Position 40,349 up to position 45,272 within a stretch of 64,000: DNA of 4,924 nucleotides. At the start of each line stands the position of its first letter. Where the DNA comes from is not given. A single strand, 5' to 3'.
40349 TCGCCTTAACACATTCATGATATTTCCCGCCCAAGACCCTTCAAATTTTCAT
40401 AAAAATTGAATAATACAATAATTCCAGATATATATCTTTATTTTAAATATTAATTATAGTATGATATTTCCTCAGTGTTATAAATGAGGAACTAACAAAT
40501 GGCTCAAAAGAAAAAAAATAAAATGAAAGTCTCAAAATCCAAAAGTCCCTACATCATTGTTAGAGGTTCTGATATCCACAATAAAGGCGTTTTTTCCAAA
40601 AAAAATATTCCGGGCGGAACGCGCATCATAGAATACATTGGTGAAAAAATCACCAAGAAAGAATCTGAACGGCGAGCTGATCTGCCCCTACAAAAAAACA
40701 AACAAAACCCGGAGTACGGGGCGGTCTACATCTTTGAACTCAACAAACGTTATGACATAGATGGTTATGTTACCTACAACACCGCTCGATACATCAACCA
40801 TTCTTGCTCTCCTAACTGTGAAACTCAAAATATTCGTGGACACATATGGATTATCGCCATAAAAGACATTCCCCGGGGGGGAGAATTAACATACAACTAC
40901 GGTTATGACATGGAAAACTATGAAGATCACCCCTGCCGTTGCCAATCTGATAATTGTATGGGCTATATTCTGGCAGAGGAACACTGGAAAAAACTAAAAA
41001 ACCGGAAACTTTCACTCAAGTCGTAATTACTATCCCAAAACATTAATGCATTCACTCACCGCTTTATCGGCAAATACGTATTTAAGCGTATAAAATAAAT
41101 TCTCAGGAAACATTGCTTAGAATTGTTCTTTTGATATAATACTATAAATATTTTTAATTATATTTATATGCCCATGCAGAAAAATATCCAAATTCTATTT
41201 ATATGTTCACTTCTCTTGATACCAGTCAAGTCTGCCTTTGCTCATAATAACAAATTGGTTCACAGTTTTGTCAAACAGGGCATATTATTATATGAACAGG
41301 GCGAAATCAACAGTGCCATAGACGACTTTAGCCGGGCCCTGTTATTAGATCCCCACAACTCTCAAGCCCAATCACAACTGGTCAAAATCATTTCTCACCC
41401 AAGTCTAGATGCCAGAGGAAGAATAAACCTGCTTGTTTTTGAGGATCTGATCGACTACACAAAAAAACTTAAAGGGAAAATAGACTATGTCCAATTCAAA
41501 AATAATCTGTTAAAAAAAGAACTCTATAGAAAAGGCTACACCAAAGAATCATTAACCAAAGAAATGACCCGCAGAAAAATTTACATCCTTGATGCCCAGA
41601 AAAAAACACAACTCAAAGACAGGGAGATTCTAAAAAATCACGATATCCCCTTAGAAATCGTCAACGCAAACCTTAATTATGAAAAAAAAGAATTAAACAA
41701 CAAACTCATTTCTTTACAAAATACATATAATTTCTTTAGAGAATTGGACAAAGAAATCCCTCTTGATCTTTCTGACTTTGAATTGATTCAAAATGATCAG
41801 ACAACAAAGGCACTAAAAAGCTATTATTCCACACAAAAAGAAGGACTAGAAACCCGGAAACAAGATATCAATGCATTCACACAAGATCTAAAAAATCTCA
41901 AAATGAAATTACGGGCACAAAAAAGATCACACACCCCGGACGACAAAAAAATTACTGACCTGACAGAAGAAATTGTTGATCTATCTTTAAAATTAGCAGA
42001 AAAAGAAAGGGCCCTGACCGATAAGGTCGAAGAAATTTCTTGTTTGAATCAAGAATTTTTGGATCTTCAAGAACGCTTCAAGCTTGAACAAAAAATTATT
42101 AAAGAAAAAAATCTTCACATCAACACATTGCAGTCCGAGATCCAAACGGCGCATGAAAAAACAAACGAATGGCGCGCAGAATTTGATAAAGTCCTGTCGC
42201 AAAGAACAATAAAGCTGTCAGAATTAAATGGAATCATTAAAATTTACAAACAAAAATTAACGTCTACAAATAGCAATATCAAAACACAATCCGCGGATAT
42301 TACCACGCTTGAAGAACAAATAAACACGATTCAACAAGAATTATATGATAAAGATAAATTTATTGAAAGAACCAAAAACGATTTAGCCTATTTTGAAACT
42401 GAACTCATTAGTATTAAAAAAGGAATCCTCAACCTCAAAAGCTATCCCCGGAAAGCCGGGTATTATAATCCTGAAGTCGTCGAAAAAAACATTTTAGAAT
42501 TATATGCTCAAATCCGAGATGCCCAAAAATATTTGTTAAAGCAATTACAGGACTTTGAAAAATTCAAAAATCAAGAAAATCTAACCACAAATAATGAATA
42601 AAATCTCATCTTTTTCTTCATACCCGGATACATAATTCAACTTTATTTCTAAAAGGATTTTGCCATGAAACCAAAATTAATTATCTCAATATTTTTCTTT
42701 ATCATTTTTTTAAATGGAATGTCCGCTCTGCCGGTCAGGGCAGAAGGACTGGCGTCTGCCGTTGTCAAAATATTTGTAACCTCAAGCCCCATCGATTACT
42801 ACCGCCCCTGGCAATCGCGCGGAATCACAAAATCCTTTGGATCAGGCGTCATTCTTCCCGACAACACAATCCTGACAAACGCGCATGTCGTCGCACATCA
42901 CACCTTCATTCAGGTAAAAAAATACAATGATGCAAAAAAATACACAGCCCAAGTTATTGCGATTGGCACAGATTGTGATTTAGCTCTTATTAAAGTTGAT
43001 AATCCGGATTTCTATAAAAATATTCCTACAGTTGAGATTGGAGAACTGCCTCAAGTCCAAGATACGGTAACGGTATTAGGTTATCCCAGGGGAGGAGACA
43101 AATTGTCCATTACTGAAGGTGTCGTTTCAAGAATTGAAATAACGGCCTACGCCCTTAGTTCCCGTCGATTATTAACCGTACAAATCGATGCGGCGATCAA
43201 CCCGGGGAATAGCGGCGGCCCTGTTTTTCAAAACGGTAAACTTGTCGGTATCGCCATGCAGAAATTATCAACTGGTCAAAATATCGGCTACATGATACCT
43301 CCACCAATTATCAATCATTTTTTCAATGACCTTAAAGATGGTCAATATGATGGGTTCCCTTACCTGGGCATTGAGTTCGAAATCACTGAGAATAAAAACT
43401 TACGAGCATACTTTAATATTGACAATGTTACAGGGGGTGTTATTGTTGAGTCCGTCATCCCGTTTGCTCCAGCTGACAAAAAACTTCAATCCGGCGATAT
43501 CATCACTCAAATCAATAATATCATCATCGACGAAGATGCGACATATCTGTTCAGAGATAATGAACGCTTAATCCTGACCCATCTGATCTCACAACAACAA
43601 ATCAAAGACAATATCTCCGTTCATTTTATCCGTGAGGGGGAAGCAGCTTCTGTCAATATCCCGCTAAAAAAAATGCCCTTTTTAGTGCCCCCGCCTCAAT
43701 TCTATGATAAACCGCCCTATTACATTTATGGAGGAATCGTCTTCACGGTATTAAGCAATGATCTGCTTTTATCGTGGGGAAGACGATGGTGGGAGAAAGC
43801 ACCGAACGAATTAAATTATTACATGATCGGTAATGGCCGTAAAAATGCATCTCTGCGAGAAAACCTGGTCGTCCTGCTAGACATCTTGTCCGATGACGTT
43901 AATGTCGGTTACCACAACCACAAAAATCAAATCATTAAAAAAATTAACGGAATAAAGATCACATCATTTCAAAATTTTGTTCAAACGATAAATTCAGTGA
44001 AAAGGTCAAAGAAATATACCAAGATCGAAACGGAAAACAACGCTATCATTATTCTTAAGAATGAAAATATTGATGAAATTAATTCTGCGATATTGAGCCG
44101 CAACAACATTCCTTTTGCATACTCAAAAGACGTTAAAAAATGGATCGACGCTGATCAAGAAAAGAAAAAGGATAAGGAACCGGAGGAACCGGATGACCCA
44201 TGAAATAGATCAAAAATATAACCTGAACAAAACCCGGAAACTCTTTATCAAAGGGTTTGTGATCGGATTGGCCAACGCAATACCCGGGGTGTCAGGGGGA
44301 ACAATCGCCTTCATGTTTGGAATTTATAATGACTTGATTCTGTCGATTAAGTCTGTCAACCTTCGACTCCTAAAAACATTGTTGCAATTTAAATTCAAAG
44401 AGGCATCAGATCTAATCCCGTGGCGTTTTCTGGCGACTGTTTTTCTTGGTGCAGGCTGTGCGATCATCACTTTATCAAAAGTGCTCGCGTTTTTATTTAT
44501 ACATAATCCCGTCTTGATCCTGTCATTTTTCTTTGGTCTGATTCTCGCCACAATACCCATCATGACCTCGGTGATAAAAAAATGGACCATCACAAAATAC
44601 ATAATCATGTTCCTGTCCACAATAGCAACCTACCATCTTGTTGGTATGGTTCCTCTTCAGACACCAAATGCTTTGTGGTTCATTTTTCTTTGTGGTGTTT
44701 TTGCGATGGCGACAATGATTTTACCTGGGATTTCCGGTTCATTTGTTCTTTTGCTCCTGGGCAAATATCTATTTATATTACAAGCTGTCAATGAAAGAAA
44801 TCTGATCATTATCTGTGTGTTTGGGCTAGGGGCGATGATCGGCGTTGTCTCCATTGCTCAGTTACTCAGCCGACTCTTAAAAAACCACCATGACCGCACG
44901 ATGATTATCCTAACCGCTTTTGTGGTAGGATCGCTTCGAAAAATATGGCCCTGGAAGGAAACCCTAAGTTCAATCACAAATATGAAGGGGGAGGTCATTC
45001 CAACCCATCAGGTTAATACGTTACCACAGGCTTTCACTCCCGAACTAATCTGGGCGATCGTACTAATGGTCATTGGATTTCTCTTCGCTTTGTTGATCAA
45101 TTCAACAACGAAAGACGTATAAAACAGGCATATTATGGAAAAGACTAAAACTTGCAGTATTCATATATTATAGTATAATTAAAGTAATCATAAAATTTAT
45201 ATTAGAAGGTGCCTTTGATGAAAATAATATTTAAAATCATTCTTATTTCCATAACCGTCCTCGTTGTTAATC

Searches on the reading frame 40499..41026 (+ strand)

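Call 26: search_protein_families(library=pfam, proteins=[window:40499-41026:+], max_evalue=0.00001)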
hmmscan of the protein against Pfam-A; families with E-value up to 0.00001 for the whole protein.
window:40499-41026:+ (175 aa): 1 family
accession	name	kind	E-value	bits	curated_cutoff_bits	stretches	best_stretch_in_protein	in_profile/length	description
PF00856.33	SET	-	3.9e-24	85.5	22.4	1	29-135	2-105/105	SET domain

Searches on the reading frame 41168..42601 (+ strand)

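Call 26: search_protein_families(library=pfam, proteins=[window:41168-42601:+], max_evalue=0.00001)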
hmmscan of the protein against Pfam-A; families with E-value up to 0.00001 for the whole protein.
window:41168-42601:+ (477 aa): 1 family
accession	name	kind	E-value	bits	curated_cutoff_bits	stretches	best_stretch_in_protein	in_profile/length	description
PF08614.16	ATG16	-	4.9e-06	27.3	33.7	0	326-413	77-167/200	Autophagy protein 16 (ATG16)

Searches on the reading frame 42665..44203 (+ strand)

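Call 7: search_protein_families(library=pfam, proteins=[window:42665-44203:+], max_evalue=0.01)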
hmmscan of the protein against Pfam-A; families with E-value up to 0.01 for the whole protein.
window:42665-44203:+ (512 aa): 6 families
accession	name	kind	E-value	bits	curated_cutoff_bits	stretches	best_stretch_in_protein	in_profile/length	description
PF17815.7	PDZ_3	-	1.8e-36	125.5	22.8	1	341-489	1-145/145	PDZ domain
PF13365.12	Trypsin_2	-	2.4e-25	90.4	27.6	1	59-196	1-144/144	Trypsin-like peptidase domain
PF00089.32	Trypsin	-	3.2e-19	70.1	20.6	1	45-211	10-211/220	Trypsin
PF13180.12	PDZ_2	-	5.1e-09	36.7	27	1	232-334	1-80/80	PDZ domain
PF17820.7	PDZ_6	-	1.2e-05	25.4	27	1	260-286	1-28/54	PDZ domain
PF00595.29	PDZ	-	1.5e-05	25.7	23.2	1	247-285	23-54/81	PDZ domain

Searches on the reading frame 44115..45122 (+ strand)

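Call 7: search_protein_families(library=pfam, proteins=[window:44115-45122:+], max_evalue=0.01)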
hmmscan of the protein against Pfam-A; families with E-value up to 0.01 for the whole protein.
window:44115-45122:+ (335 aa): 1 family
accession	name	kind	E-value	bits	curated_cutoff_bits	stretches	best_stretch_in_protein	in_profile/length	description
PF04018.18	VCA0040-like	-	3.2e-79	266.4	26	1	50-294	1-245/246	Undecaprenyl phosphate translocase-like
